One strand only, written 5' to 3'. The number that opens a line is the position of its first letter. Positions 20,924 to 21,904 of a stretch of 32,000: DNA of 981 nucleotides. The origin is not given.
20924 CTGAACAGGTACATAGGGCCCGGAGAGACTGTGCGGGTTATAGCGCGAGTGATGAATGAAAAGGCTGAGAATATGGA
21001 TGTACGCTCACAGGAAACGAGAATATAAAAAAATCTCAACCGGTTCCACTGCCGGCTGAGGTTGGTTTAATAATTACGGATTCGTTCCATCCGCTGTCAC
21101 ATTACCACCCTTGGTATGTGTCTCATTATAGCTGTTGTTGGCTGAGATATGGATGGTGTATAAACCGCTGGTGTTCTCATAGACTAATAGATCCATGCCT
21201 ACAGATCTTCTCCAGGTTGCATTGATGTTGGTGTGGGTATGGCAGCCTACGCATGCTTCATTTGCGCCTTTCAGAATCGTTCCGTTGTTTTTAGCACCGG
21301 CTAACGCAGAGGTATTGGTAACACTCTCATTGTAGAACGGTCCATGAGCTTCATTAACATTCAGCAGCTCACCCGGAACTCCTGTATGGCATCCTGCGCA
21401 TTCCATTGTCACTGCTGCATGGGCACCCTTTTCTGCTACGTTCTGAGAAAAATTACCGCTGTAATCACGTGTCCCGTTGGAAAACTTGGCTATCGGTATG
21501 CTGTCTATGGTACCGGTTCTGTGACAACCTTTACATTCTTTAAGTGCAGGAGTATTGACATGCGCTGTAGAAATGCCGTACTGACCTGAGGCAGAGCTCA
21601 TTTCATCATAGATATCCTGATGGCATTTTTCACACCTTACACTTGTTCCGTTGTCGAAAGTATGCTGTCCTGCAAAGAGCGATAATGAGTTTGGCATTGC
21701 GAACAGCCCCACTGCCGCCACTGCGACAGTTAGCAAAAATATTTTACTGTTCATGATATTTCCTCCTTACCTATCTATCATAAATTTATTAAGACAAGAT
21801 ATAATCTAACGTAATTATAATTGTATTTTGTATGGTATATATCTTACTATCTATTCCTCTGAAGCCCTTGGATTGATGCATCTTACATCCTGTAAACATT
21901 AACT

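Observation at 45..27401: A 27-kb multiheme-cytochrome island next to mcrA reads like a complete candidate extracellular electron-transfer conduit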

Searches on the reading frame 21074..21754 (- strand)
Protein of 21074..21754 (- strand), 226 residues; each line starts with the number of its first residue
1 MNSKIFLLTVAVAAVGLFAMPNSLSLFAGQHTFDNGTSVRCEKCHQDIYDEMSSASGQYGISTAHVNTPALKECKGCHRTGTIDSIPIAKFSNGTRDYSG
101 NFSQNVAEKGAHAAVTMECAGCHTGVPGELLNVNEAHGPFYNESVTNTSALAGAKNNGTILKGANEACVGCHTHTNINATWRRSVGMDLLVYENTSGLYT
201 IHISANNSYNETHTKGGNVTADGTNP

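Call 5: search_protein_families(library=pfam, proteins=[window:21074-21754:-], max_evalue=0.01)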
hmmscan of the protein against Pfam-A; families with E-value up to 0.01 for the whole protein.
window:21074-21754:- (226 aa): 6 families
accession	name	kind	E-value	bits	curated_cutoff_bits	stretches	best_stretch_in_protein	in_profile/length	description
PF14522.11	Cytochrome_C7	-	1.8e-06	28.1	24.8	1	31-124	5-67/67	Cytochrome c7 and related cytochrome c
PF22113.1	Mtrc-MtrF_II-IV_dom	-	3.3e-06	27.2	30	2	105-176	70-131/176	Outer membrane cytochrome MtrC/MtrF-like, domains II/IV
PF02085.21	Cytochrom_CIII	-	0.00018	22.2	22.9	0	68-124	31-83/101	Class III cytochrome C family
PF14537.11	Cytochrom_c3_2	-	0.0046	17.8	25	0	37-80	25-66/79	Cytochrome c3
PF09699.15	Paired_CXXCH_1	-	0.0059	16.7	20.6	0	153-174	17-38/41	Doubled CXXCH motif (Paired_CXXCH_1)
PF07583.16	PSCyt2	-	0.0097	16.3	29.8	0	36-54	176-194/209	Protein of unknown function (DUF1549)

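Call 17: search_solved_structures(query=window:21074-21754:-, max_evalue=1, show_alignments=2)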
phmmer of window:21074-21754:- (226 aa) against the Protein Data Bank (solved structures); distinct sequences matched with E-value up to 1: 1.
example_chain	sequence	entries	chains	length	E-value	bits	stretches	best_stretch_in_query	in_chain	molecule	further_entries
8e5g_A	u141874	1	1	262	8.3e-15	58.1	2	3-167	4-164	c-type cytochrome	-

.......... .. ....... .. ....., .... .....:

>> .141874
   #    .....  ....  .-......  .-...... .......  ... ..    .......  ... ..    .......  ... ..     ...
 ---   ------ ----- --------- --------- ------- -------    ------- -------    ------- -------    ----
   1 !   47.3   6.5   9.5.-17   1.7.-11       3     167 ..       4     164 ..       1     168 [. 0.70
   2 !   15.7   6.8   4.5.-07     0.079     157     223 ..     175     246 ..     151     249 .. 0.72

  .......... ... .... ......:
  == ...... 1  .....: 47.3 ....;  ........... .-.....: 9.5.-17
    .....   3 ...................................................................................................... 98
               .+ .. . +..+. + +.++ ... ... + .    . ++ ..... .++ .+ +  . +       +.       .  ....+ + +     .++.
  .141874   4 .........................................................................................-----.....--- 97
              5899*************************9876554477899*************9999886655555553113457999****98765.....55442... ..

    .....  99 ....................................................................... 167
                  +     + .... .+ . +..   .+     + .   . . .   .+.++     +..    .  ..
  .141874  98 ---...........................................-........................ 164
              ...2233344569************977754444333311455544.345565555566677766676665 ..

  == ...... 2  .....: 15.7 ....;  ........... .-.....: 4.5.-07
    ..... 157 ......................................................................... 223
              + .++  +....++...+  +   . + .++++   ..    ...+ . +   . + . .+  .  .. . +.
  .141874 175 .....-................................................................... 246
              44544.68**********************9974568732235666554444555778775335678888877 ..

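Call 30: find_homologous_proteins(query=window:21074-21754:-, max_evalue=0.001)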
Query window:21074-21754:- (226 aa): 193 proteins with E <= 0.001 among 542 candidates; the best 120 are listed.
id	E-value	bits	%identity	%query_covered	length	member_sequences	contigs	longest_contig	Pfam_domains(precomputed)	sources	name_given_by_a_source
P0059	2.2e-148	510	100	100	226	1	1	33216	PF14522.12,PF22113.2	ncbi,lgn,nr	ncbi:MAG: hypothetical protein OIN66_15660 [Candidatus Methanoperedens sp.]|nr:hypothetical protein 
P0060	2.7e-128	444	86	100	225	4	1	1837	PF14522.12,PF22113.2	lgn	-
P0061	2.1e-125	434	85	100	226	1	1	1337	PF14522.12,PF22113.2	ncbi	-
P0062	9.2e-120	416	83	100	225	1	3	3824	PF14522.12,PF22113.2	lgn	-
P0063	9.4e-109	380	75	100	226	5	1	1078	PF02085.22,PF14522.12,PF22113.2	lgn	-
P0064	1.4e-106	373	77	100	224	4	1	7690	PF02085.22,PF14522.12,PF22113.2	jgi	jgi:hypothetical protein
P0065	9.0e-105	367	73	100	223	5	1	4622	PF02085.22,PF14522.12,PF22113.2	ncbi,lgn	-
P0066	5.0e-103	361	73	100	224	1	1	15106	PF02085.22,PF14522.12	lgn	-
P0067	1.0e-102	360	72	100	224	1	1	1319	PF14522.12,PF22113.2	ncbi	-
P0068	6.3e-86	305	64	98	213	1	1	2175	PF14537.12,PF02085.22,PF14522.12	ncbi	-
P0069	3.0e-83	297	65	98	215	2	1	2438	PF02085.22,PF14522.12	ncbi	-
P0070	1.2e-80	288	63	98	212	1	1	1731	PF14522.12,PF22113.2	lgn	-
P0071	2.3e-76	274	60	97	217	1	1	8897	PF02085.22,PF14522.12,PF22113.2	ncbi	-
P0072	3.0e-76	274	60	98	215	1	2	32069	PF02085.22,PF14522.12,PF22113.2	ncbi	-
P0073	9.7e-74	266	59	98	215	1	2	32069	PF02085.22,PF14522.12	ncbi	-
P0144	4.6e-39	152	48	82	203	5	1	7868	PF03264.20,PF14522.12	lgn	-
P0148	1.8e-38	150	44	96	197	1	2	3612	PF03264.20,PF14522.12,PF22113.2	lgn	-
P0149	3.4e-38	149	42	96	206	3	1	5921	PF03264.20,PF14522.12,PF22113.2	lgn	-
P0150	1.6e-37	147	41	96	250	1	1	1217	PF03264.20,PF02085.22,PF14522.12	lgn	-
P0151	3.2e-37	146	40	89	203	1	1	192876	PF03264.20,PF02085.22,PF14522.12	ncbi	-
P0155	2.0e-36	144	42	92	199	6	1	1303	PF03264.20,PF14522.12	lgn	-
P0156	1.1e-35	141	42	92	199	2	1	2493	PF03264.20,PF14522.12,PF22113.2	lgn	-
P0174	7.7e-32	129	37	95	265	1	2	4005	PF14537.12,PF03264.20,PF14522.12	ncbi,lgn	-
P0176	6.5e-30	122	42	88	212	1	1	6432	PF09699.16,PF03264.20,PF02085.22,PF14522.12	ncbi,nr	ncbi:MAG: NapC/NirT family cytochrome c [Candidatus Methanoperedens sp.]|nr:NapC/NirT family cytochr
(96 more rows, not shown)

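Call 33: find_encoding_contigs(protein=P0059, flank=10000, max_places=3)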
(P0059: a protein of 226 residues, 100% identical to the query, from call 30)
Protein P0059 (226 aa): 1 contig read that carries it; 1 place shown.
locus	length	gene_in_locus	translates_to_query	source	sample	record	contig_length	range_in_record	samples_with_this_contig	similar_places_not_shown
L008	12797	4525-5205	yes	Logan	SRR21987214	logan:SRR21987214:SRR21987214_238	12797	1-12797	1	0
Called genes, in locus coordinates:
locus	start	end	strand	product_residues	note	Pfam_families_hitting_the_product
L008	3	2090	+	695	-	?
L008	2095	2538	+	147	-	-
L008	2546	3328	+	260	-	-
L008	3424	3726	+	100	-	-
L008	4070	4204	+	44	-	-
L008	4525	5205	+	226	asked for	PF22113:Mtrc-MtrF_II-IV_dom (faint), PF14522:Cytochrome_C7 (faint)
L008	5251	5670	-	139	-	-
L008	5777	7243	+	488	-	-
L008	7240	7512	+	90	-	-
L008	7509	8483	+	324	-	PF04015:DUF362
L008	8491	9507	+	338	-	PF01408:GFO_IDH_MocA, PF02894:GFO_IDH_MocA_C, PF22725:GFO_IDH_MocA_C3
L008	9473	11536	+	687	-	PF02366:PMT, PF13231:PMT_2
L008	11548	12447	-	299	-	PF13641:Glyco_tranf_2_3, PF00535:Glycos_transf_2, PF10111:Glyco_tranf_2_2 (weak), PF13632:Glyco_trans_2_3 (weak)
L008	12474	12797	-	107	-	?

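Call 38: predict_structure(alignment_id=A2)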
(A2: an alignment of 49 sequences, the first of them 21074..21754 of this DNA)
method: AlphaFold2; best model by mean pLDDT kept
length: 226 residues; sequences in the alignment: 49
mean_pLDDT: 54.8   pTM: 0.31
mean pLDDT of the five models: 54.8, 52.6, 48.7, 47.6, 47.2
residues with pLDDT >= 90: 11; 70-90: 15; 50-70: 114; < 50: 86
segments of 3 or more residues with pLDDT < 50: 29-36, 56-68, 108-123, 154-186, 223-226
pLDDT, mean of each block of 10 residues (from residue 1): 89 84 53 46 55 49 47 52 57 58 52 40 49 53 54 49 43 44 50 74 59 52 46
secondary structure, 60 per line:
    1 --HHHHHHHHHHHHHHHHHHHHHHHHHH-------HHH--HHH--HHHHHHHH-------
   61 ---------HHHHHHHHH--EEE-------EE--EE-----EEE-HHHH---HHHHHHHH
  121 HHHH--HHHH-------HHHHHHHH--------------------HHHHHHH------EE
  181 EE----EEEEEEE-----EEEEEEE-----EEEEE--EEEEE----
elements in order: H3-28 H46-53 H70-78 E81-83 E102-104 H106-109 H113-124 H127-130 H138-145 H166-172 E179-182 E187-193 E199-205 E211-215 E218-222

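Call 41: search_solved_structures(query=A2, max_evalue=0.1, show_alignments=1)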
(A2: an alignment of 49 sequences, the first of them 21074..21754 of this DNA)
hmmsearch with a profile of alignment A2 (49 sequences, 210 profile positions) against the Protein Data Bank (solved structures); distinct sequences matched with E-value up to 0.1: 38.
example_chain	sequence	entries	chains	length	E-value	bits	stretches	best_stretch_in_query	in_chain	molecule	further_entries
8e5g_A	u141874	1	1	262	1.3e-31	113.2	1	3-203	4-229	c-type cytochrome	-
1oah_A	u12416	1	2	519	2.7e-05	27.2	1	36-112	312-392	CYTOCHROME C NITRITE REDUCTASE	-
7xxf_C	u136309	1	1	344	5.9e-05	26.1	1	65-120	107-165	Photosynthetic reaction center cytochrome c subunit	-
9m8m_C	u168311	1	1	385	0.00016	24.6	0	66-120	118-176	Photosynthetic reaction center cytochrome c subunit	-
1eys_C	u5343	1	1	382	0.00052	23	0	64-120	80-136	PHOTOSYNTHETIC REACTION CENTER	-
7c9r_C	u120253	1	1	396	0.00069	22.6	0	65-120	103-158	Photosynthetic reaction center cytochrome c subunit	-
3wmm_C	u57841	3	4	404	0.00086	22.3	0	64-120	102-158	Photosynthetic reaction center C subunit | Photosynthetic reaction center cytochrome c subunit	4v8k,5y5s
9wqv_C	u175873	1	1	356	0.00088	22.2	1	58-129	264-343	Photosynthetic reaction center cytochrome c subunit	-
8wdu_C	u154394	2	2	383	0.0013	21.7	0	63-120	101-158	Photosynthetic reaction center cytochrome c subunit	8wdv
7c52_C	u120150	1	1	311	0.0013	21.7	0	64-120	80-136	Photosynthetic reaction center cytochrome c subunit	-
5b5m_C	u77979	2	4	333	0.0014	21.6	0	64-120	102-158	Photosynthetic reaction center cytochrome c subunit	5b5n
1qdb_A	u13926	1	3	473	0.0014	21.6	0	37-88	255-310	CYTOCHROME C NITRITE REDUCTASE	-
7tfs_A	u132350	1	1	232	0.0026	20.7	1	59-121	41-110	Cytochrome c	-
5yq7_C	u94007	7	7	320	0.0032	20.4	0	50-119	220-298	Cytochrome subunit of photosynthetic reaction center | MULTIHEME_CYTC DOMAIN-CONTAINING PROTEIN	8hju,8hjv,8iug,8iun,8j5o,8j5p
1vrn_C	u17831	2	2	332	0.0039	20.1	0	66-121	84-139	Photosynthetic reaction center cytochrome c subunit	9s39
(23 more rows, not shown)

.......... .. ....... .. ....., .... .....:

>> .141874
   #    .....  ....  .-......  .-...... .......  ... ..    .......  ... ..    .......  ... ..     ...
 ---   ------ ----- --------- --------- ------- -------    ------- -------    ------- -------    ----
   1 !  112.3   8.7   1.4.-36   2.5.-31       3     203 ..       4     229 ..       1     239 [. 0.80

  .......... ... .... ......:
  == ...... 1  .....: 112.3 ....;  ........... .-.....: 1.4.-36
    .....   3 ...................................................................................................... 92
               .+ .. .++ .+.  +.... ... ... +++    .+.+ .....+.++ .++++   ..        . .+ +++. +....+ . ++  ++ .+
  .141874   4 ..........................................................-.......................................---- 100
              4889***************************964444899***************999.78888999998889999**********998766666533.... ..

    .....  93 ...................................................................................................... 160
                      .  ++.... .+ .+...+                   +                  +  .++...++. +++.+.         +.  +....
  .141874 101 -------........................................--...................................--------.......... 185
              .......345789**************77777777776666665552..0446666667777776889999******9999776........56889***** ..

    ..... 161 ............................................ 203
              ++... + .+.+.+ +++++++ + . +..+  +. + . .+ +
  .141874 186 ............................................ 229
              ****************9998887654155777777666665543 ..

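Call 54: search_protein_families(library=ncbifam, proteins=[window:21074-21754:-], max_evalue=0.01)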
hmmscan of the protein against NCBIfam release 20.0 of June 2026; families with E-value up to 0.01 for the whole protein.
window:21074-21754:- (226 aa): 4 families
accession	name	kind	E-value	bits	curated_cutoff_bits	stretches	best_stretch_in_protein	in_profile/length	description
TIGR03153.1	cytochr_NrfH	equivalog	1.6e-06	28.2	134.2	1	30-134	20-120/138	cytochrome c nitrite reductase small subunit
TIGR03508.1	decahem_SO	subfamily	0.00052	19.6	192.2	1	40-178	4-130/258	DmsE family decaheme c-type cytochrome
NF041781.1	mnquin_red_QrcA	equivalog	0.0011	18.7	180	0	38-81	117-161/174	menaquinone reductase multiheme cytochrome c subunit QrcA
NF043011.1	CytC7_Geobact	equivalog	0.0016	18.8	120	0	12-79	18-75/89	cytochrome c7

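Call 69: find_related_loci(query=A2, collection=metagenome_contigs, flank=6000)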
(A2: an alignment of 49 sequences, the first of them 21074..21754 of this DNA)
Query A2 (226 aa) in metagenome_contigs; peptide patterns used: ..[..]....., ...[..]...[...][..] (x = any residue, [..] = any of these).
220 stretches matched a pattern; 165 encode a relative of the query (tblastn E <= 1e-3); the best 80 are kept; 80 distinct loci.
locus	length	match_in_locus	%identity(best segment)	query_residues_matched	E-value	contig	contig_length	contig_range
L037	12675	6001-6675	87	1-226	5e-135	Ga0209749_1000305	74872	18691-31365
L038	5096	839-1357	40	4-189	3e-38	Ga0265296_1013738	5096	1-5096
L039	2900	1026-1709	37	1-189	1e-37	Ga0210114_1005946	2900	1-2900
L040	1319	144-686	40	1-188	2e-34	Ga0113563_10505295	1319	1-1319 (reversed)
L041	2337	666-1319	36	1-225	6e-32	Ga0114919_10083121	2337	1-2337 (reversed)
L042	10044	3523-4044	39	16-196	3e-31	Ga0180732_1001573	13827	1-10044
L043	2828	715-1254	37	1-186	1e-30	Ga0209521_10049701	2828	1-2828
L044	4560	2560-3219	35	2-201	1e-29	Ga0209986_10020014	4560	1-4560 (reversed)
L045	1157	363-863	34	1-189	1e-30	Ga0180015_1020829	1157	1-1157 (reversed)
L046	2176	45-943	35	2-201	6e-29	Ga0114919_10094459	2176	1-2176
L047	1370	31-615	31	1-224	6e-29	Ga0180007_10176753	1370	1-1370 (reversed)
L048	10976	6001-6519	38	18-196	8e-28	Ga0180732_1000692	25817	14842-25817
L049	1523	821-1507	30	1-201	8e-28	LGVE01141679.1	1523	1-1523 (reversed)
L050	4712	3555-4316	32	2-226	3e-27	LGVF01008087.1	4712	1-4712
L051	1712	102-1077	32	4-226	2e-27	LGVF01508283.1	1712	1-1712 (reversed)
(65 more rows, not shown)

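Call 70: find_related_loci(query=A2, collection=viral_contigs, flank=6000)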
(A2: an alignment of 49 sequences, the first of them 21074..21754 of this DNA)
Query A2 (226 aa) in viral_contigs; peptide patterns used: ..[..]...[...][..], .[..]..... (x = any residue, [..] = any of these).
28 stretches matched a pattern; 1 encode a relative of the query (tblastn E <= 1e-3); 1 distinct loci.
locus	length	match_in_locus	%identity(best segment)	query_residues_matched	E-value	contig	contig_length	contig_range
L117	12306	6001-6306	36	1-95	1e-16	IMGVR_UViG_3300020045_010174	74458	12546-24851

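Call 79: search_protein_representatives(alignment_id=A2)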
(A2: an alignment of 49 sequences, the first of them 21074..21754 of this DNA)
Query: 49 sequences, 210 profile positions. Proteins with E-value up to 0.001 (for the whole library): 560; up to 1e-10: 316; up to 1e-30: 70. The best 150 are listed.
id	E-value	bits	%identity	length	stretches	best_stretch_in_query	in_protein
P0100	2.8e-81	288.5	-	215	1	1-207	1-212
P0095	1.1e-74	267.0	-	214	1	1-210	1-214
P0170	2.0e-68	246.5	-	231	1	1-210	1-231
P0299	1.3e-66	240.6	-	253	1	1-208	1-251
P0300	1.9e-64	233.6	-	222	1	3-208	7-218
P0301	3.1e-55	203.5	-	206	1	2-206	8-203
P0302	7.9e-55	202.1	-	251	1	1-207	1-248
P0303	7.0e-54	199.0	-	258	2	1-164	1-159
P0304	2.2e-51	190.9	-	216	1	1-203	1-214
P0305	7.3e-47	176.1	-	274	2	1-121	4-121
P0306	9.7e-47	175.7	-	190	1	2-207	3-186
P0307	2.2e-45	171.3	-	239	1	1-200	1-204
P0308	6.0e-45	169.8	-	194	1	1-204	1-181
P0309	1.2e-43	165.6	-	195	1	1-206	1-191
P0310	1.2e-42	162.3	-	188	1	1-196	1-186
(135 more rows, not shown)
